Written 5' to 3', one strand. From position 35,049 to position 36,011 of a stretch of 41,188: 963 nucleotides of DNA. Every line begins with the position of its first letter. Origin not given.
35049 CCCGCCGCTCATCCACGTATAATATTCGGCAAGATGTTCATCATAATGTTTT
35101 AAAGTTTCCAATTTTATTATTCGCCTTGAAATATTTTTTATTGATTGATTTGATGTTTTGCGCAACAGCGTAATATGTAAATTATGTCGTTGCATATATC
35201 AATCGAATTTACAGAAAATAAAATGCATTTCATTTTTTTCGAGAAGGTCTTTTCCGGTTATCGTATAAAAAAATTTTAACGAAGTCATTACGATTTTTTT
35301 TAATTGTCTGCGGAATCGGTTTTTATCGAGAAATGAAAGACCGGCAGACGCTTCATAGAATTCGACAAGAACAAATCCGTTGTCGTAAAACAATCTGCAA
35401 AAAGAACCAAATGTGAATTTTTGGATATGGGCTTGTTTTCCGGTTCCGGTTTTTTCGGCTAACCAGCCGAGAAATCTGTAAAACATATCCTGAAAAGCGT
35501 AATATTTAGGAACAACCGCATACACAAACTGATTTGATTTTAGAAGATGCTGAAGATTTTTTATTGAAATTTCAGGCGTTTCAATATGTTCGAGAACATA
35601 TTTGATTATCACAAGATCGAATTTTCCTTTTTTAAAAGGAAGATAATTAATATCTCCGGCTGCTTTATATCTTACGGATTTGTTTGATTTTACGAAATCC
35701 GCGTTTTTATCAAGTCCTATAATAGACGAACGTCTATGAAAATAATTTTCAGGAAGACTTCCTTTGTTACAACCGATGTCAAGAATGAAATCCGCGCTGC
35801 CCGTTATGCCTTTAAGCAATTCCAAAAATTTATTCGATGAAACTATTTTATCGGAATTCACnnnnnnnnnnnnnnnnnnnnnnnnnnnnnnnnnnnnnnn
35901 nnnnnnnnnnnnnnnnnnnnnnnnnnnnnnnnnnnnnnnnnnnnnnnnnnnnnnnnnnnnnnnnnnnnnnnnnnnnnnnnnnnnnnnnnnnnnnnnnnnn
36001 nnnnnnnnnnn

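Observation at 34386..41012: Six-gene translationally coupled operon joining polyamine synthesis to a sigma-54 activator, an HprK-like kinase and two SAM methyltransferases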

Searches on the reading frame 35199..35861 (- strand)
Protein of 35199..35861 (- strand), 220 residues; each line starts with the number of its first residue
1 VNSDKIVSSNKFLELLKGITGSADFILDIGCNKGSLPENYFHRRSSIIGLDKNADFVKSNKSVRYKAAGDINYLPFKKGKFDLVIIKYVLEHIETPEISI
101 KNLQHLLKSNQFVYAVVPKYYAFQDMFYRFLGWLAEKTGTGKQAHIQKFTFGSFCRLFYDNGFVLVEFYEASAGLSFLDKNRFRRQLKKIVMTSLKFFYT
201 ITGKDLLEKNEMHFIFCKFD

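Call 3: search_protein_families(library=pfam, proteins=[window:35199-35861:-], max_evalue=0.01)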
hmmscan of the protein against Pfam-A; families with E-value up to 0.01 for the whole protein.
window:35199-35861:- (220 aa): 5 families
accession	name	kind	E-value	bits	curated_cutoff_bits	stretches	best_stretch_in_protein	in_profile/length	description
PF08241.18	Methyltransf_11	-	6.6e-12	46.4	21.2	1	27-113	1-93/95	Methyltransferase domain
PF13489.12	Methyltransf_23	-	1.7e-11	44.6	27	1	26-167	26-163/164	Methyltransferase domain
PF08242.18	Methyltransf_12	-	3e-09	37.9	30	1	27-110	1-95/98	Methyltransferase domain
PF13847.12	Methyltransf_31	-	5.7e-09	36.3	27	1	26-114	7-108/145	Methyltransferase domain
PF13649.12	Methyltransf_25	-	2.6e-08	34.9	27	1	26-109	1-95/97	Methyltransferase domain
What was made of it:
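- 35199..35861 (-): MT1, class I SAM methyltransferase (220 aa); invariant partner of the kinase. Methyltransf_11 and Methyltransf_23 (call 3).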

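Call 4: search_protein_families(library=ncbifam, proteins=[window:35199-35861:-], max_evalue=0.01)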
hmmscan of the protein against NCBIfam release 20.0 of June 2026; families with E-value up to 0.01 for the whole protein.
window:35199-35861:- (220 aa): 11 families
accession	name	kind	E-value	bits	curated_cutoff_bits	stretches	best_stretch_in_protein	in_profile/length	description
TIGR01983.1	UbiG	equivalog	3.5e-07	29.8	102.95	1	26-112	53-148/228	bifunctional 2-polyprenyl-6-hydroxyphenol methylase/3-demethylubiquinol 3-O-methyltransferase UbiG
NF004452.0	PRK05785.1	equivalog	1.5e-06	27.9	207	1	19-105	48-135/228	hypothetical protein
NF045667.1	MTase_DVU1556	equivalog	1.7e-06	27.7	155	1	23-110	23-114/213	DVU_1556 family methyltransferase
TIGR02072.1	BioC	equivalog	2.3e-06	27.6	184.95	1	10-195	21-203/244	malonyl-ACP O-methyltransferase BioC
NF007610.0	PRK10258.1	equivalog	0.00019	20.8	342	1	23-95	43-118/251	malonyl-ACP O-methyltransferase BioC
NF001244.0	PRK00216.1-5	equivalog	0.00077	18.8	216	1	23-113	49-151/236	bifunctional demethylmenaquinone methyltransferase/2-methoxy-6-polyprenyl-1,4-benzoquinol methylase UbiE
NF043040.1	corrin_prot_MT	hypoth_equivalog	0.00082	18.9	180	1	21-61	40-80/216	corrinoid protein-associated methyltransferase CpaM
NF001241.0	PRK00216.1-2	equivalog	0.00095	18.9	327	1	24-109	53-141/231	demethylmenaquinone methyltransferase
TIGR04290.1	meth_Rta_06860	hypoth_equivalog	0.00099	18.6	300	1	25-114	52-149/226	TIGR04290 family methyltransferase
TIGR04345.1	ovoA_Cterm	equivalog_domain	0.0025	17.4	170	0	69-125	123-177/242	putative 4-mercaptohistidine N1-methyltransferase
TIGR03587.1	Pse_Me-ase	hypoth_equivalog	0.0034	17.5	112.05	1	22-122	43-145/204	pseudaminic acid biosynthesis-associated methylase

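Call 46: find_homologous_proteins(query=window:35199-35861:-, max_evalue=0.00001)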
Query window:35199-35861:- (220 aa): 13 proteins with E <= 0.00001 among 236 candidates.
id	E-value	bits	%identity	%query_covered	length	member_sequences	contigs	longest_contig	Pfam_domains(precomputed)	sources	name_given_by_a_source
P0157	3.2e-142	490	100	100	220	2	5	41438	PF13847.13,PF13489.13,PF13649.13,PF08241.19,PF08242.19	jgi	-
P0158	6.0e-74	266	60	95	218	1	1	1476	PF13847.13,PF13489.13,PF13649.13,PF08241.19,PF08242.19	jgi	-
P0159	5.3e-70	254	55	96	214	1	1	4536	PF13489.13,PF08241.19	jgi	-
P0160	3.6e-69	251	55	97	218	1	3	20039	PF13489.13,PF08241.19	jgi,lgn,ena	-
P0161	1.2e-68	249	55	95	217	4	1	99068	PF13489.13,PF13649.13,PF08241.19,PF08242.19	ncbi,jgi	-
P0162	1.8e-68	249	56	98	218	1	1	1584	PF13847.13,PF13489.13,PF13649.13,PF08241.19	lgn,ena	-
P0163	1.6e-66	242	56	97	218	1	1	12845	PF13489.13,PF08241.19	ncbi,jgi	-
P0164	1.4e-54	203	50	95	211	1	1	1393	PF13847.13,PF13489.13,PF08241.19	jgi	jgi:SAM-dependent methyltransferase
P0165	3.5e-54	202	62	67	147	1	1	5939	PF13489.13,PF08241.19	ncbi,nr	ncbi:MAG TPA: methyltransferase domain-containing protein, partial [bacterium]|nr:methyltransferase 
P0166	1.0e-53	200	71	60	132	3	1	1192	PF13847.13,PF13489.13,PF13649.13,PF08241.19,PF08242.19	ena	-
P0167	8.3e-36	142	40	95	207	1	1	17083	PF13847.13,PF13489.13,PF08241.19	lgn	-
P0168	1.4e-18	85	34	87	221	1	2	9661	PF13847.13,PF13489.13,PF13649.13,PF05148.22,PF01209.25,PF08241.19,PF08242.19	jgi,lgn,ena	-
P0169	1.4e-7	50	29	74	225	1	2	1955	PF07021.19,PF13847.13,PF13489.13,PF13649.13,PF08241.19,PF08242.19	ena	-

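Call 47: find_encoding_contigs(protein=P0160, flank=10000, max_places=2)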
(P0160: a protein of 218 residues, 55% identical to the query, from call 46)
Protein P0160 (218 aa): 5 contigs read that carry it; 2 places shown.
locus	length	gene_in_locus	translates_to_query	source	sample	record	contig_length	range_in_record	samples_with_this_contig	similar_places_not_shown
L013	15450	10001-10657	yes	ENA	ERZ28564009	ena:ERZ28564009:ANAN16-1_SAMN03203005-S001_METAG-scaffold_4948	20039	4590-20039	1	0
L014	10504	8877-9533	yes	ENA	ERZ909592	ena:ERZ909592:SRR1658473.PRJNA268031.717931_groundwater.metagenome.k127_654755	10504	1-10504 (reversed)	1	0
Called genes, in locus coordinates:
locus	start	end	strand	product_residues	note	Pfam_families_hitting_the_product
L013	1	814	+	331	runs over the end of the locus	PF01075:Glyco_transf_9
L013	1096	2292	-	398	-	PF10150:RNase_E_G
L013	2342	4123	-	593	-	PF00696:AA_kinase, PF13840:ACT_7 (faint), PF22468:ACT_9, PF10057:MpsC (weak)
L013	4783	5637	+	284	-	PF00491:Arginase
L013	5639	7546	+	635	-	PF02784:Orn_Arg_deC_N, PF17810:Arg_decarb_HB, PF17944:Arg_decarbox_C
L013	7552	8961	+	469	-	PF00072:Response_reg, PF00158:Sigma54_activat, PF14532:Sigma54_activ_2, PF00004:AAA (faint), PF07728:AAA_5, PF25601:AAA_lid_14, PF02954:HTH_8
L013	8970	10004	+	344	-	PF07475:Hpr_kinase_C (faint)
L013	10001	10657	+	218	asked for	PF13489:Methyltransf_23, PF08241:Methyltransf_11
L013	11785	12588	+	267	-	PF00398:RrnaAD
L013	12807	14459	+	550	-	PF00072:Response_reg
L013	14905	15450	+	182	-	?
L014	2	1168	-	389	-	?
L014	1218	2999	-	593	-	PF00696:AA_kinase, PF13840:ACT_7 (faint), PF22468:ACT_9, PF10057:MpsC (weak)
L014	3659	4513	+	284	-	PF00491:Arginase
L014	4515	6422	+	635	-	PF02784:Orn_Arg_deC_N, PF17810:Arg_decarb_HB, PF17944:Arg_decarbox_C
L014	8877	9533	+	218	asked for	PF13489:Methyltransf_23, PF08241:Methyltransf_11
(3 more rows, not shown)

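Call 48: find_encoding_contigs(protein=P0167, flank=10000, max_places=2)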
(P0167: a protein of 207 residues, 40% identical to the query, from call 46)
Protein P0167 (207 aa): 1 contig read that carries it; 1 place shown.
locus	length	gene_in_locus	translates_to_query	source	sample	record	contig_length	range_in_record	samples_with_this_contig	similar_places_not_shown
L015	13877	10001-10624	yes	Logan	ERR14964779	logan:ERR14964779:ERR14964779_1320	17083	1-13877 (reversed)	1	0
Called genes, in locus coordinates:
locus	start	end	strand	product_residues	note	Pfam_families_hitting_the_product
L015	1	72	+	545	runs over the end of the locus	PF28550:DUF8436, PF00890:FAD_binding_2 (faint), PF01134:GIDA (faint), PF01266:DAO (faint), PF03486:HI0933_like (weak), PF07992:Pyr_redox_2 (faint), PF13738:Pyr_redox_3 (faint), PF21688:FAD-depend_C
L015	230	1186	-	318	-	PF14378:PAP2_3 (faint), PF01569:PAP2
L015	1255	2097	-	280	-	PF02749:QRPTase_N, PF01729:QRPTase_C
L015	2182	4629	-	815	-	PF09586:YfhO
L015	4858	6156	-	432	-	PF03447:NAD_binding_3, PF00742:Homoserine_dh, PF01842:ACT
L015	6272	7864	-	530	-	-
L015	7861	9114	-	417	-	PF00278:Orn_DAP_Arg_deC, PF02784:Orn_Arg_deC_N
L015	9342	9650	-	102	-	-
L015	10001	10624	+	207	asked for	PF13489:Methyltransf_23, PF08241:Methyltransf_11, PF13847:Methyltransf_31 (weak)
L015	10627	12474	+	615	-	PF14804:Jag_N, PF20250:FapA_N, PF03961:FapA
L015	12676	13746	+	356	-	PF02568:ThiI, PF18297:NFACT-R_2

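Call 64: search_solved_structures(query=A5, max_evalue=0.001)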
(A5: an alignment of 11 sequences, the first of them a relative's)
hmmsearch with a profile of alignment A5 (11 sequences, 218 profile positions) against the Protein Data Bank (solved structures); distinct sequences matched with E-value up to 0.001: 22.
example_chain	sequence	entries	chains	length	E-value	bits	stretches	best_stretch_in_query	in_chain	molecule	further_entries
3cc8_A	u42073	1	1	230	4.1e-20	75.6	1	11-163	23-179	Putative methyltransferase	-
3l8d_A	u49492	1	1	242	3.6e-12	49.6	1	11-115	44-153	Methyltransferase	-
3mgg_A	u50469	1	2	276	5.5e-11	45.8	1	21-113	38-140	Methyltransferase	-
2avn_A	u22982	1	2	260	5.3e-08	36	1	12-125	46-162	ubiquinone/menaquinone biosynthesis methyltransferase-related protein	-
6uak_A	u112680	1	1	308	1.6e-07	34.4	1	21-111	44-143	SAM dependent methyltransferase LahSB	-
1xxl_A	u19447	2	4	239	1.7e-07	34.4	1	18-112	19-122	YcgJ protein | ycgJ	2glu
3sm3_A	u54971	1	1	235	4.7e-07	32.9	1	9-114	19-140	SAM-dependent methyltransferases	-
5wp5_A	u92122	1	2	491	8.2e-07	32.1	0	20-112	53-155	Phosphomethylethanolamine N-methyltransferase 2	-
1vl5_A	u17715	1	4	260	8.3e-07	32.1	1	19-121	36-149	unknown conserved protein BH2331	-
1ve3_A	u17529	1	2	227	4.4e-06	29.7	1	8-110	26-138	hypothetical protein PH0226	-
5wp4_A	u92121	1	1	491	4.6e-06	29.7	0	21-112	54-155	Phosphoethanolamine N-methyltransferase 1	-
1vlm_A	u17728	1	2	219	6.7e-06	29.1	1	64-123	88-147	SAM-dependent methyltransferase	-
3ccf_A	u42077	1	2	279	2.5e-05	27.3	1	21-109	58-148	Cyclopropane-fatty-acyl-phospholipid synthase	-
4kdr_A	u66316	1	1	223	3.7e-05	26.7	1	22-119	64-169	3-demethylubiquinone-9 3-methyltransferase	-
5dpm_A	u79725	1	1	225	3.7e-05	26.7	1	22-119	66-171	Ubiquinone biosynthesis O-methyltransferase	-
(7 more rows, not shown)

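Call 66: find_encoding_contigs(protein=P0168, flank=10000, max_places=2)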
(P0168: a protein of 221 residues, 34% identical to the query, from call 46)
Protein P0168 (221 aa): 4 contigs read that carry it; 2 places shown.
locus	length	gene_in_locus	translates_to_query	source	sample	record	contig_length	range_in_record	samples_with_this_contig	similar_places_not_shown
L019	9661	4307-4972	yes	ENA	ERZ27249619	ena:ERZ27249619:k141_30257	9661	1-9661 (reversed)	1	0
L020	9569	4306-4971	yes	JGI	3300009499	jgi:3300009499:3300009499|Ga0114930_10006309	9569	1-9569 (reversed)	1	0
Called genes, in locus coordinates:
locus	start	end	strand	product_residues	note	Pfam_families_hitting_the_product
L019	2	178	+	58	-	?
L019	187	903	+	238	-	PF00483:NTP_transferase, PF12804:NTP_transf_3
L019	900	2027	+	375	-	PF01041:DegT_DnrJ_EryC1, PF01053:Cys_Met_Meta_PP, PF00266:Aminotran_5 (weak), PF01212:Beta_elim_lyase, PF00155:Aminotran_1_2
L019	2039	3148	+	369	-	PF13439:Glyco_transf_4, PF13477:Glyco_trans_4_2, PF13579:Glyco_trans_4_4 (faint), PF00534:Glycos_transf_1, PF13692:Glyco_trans_1_4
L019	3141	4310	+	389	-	PF00534:Glycos_transf_1 (weak), PF13692:Glyco_trans_1_4, PF13524:Glyco_trans_1_2 (faint)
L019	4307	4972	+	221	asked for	PF05148:Methyltransf_8 (weak), PF01209:Ubie_methyltran (weak), PF13489:Methyltransf_23, PF08241:Methyltransf_11, PF08242:Methyltransf_12 (weak), PF13649:Methyltransf_25, PF13847:Methyltransf_31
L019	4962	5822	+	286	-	PF01370:Epimerase, PF04321:RmlD_sub_bind, PF16363:GDP_Man_Dehyd, PF02719:Polysacc_synt_2 (weak)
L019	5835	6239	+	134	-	PF07883:Cupin_2 (faint)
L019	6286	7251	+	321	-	PF01073:3Beta_HSD, PF01370:Epimerase, PF02719:Polysacc_synt_2, PF04321:RmlD_sub_bind, PF05368:NmrA, PF13460:NAD_binding_10, PF16363:GDP_Man_Dehyd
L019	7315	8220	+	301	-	PF00535:Glycos_transf_2, PF10111:Glyco_tranf_2_2 (faint)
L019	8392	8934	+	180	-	PF02397:Bac_transf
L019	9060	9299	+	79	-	PF04255:DUF433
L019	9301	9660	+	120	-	?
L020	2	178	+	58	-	?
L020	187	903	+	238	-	PF00483:NTP_transferase, PF12804:NTP_transf_3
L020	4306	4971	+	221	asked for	PF05148:Methyltransf_8 (weak), PF01209:Ubie_methyltran (weak), PF13489:Methyltransf_23, PF08241:Methyltransf_11, PF08242:Methyltransf_12 (weak), PF13649:Methyltransf_25, PF13847:Methyltransf_31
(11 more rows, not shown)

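Call 67: find_encoding_contigs(protein=P0165, flank=10000, max_places=2)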
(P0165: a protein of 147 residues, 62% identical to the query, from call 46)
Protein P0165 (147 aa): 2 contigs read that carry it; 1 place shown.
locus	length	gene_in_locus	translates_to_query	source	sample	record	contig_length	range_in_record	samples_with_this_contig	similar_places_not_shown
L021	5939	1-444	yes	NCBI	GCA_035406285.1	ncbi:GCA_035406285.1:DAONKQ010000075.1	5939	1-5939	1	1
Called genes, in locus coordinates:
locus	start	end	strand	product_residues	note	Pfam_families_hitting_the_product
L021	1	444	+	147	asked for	PF08241:Methyltransf_11 (weak), PF13489:Methyltransf_23 (weak)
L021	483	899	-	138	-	PF01894:YjbQ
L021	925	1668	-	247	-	PF00106:adh_short, PF08659:KR, PF01370:Epimerase (weak), PF13561:adh_short_C2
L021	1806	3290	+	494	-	PF00291:PALP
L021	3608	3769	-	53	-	-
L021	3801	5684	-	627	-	PF01134:GIDA, PF07992:Pyr_redox_2 (weak), PF12831:FAD_oxidored (weak), PF13738:Pyr_redox_3 (faint), PF21680:GIDA_C_1st, PF13932:SAM_GIDA_C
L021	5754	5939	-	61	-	?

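Call 89: predict_structure(alignment_id=A6)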
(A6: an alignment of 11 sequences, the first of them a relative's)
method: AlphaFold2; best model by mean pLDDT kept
length: 220 residues; sequences in the alignment: 11
mean_pLDDT: 87.7   pTM: 0.85
mean pLDDT of the five models: 87.7, 87.2, 87.0, 86.2, 85.3
residues with pLDDT >= 90: 111; 70-90: 99; 50-70: 2; < 50: 8
segments of 3 or more residues with pLDDT < 50: 1-8
pLDDT, mean of each block of 10 residues (from residue 1): 45 94 95 84 92 84 84 86 95 92 95 93 84 87 83 96 96 82 89 93 89 92
secondary structure, 60 per line:
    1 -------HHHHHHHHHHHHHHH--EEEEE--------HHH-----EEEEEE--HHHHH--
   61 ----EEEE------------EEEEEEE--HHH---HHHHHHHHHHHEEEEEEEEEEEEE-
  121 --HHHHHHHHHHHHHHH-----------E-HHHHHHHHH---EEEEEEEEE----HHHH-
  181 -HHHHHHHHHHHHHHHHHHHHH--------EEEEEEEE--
elements in order: H8-22 E25-29 E46-51 H54-58 E65-68 E81-87 H96-106 E107-119 H123-137 H151-159 E163-171 H176-179 H182-202 E211-218

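Call 91: fold_search(model_id=the predicted structure, library=pdb)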
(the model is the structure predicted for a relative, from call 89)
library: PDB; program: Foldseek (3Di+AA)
matches with E <= 10: 1963; with E <= 0.001: 1314
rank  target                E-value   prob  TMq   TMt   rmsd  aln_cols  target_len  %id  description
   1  3l8d                  1.1e-13  1.00  0.63  0.68   8.8       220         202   16  Crystal structure of methyltransferase from Bacillus Thuringiensis (released 2010-01-12)
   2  3cc8                  1.8e-13  1.00  0.60  0.62   8.2       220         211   20  Crystal structure of a putative methyltransferase (bce_1332) from bacillus cereus atcc 10987 at 1.64 A resolution (released 2008-03-04)
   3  1xxl_A                1.4e-11  1.00  0.54  0.51   7.5       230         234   14  The crystal structure of YcgJ protein from Bacillus subitilis at 2.1 A resolution (released 2004-11-23)
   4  3ccf_B                4.5e-11  1.00  0.62  0.57   6.7       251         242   16  Crystal structure of putative methyltransferase (YP_321342.1) from Anabaena variabilis ATCC 29413 at 1.90 A resolution (released 2008-03-11)
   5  2avn_A                1.0e-10  1.00  0.59  0.53   7.9       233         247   16  CRYSTAL STRUCTURE OF A UBIQUINONE/MENAQUINONE BIOSYNTHESIS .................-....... PROTEIN (TM1389) FROM THERMOTOGA  (released 2005-10-18)
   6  3ccf_A                1.1e-10  1.00  0.60  0.56   6.5       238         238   16  Crystal structure of putative methyltransferase (YP_321342.1) from Anabaena variabilis ATCC 29413 at 1.90 A resolution (released 2008-03-11)
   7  1vl5_A                1.3e-10  1.00  0.59  0.57   6.7       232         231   16  CRYSTAL STRUCTURE OF A PUTATIVE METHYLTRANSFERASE (BH2331) FROM BACILLUS HALODURANS C-125 AT 1.95 A RESOLUTION (released 2004-08-17)
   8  2o57_C                1.5e-10  1.00  0.60  0.50   9.4       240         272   11  Crystal Structure of a putative sarcosine dimethylglycine methyltransferase from Galdieria sulphuraria (released 2006-12-19)
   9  6f5z_B                1.5e-10  1.00  0.58  0.57   8.9       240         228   12  Complex between the Haloferax volcanii Trm112 methyltransferase activator and the Hvo_0019 putative methyltransferase (released 2018-07-11)
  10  8x8j_A                1.6e-10  1.00  0.63  0.59   5.6       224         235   15  The structure of AbBioc in complex with inhibitor sinefungin (released 2024-11-13)
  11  3bus_B                1.8e-10  1.00  0.60  0.55   8.7       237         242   15  Crystal Structure of RebM (released 2008-03-25)
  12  3sm3                  2.2e-10  1.00  0.63  0.65   5.5       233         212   17  Crystal Structure of SAM-dependent methyltransferases Q8PUK2_METMA from Methanosarcina mazei. Northeast Structural Genom (released 2011-07-20)
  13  2o57_D                2.3e-10  1.00  0.62  0.53   7.8       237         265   13  Crystal Structure of a putative sarcosine dimethylglycine methyltransferase from Galdieria sulphuraria (released 2006-12-19)
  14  6f5z_A                2.5e-10  1.00  0.60  0.59   6.1       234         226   13  Complex between the Haloferax volcanii Trm112 methyltransferase activator and the Hvo_0019 putative methyltransferase (released 2018-07-11)
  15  2o57_B                2.6e-10  1.00  0.62  0.51   9.0       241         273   12  Crystal Structure of a putative sarcosine dimethylglycine methyltransferase from Galdieria sulphuraria (released 2006-12-19)
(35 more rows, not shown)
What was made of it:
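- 35199..35861 (-): AF2 pLDDT 87.7; nearest folds are uncharacterised or small-molecule methyltransferases (calls 64, 89, 91).
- MT1's nearest solved folds are small-molecule N- and O-methyltransferases (call 91).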

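Call 97: search_protein_families(library=padloc, proteins=[window:35199-35861:-], max_evalue=0.001)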
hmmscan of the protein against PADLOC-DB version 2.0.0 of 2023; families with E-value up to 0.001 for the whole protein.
window:35199-35861:- (220 aa): 1 family
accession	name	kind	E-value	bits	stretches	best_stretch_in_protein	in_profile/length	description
PDLC04134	mad2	-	3.1e-05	21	1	23-137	292-416/492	mads_2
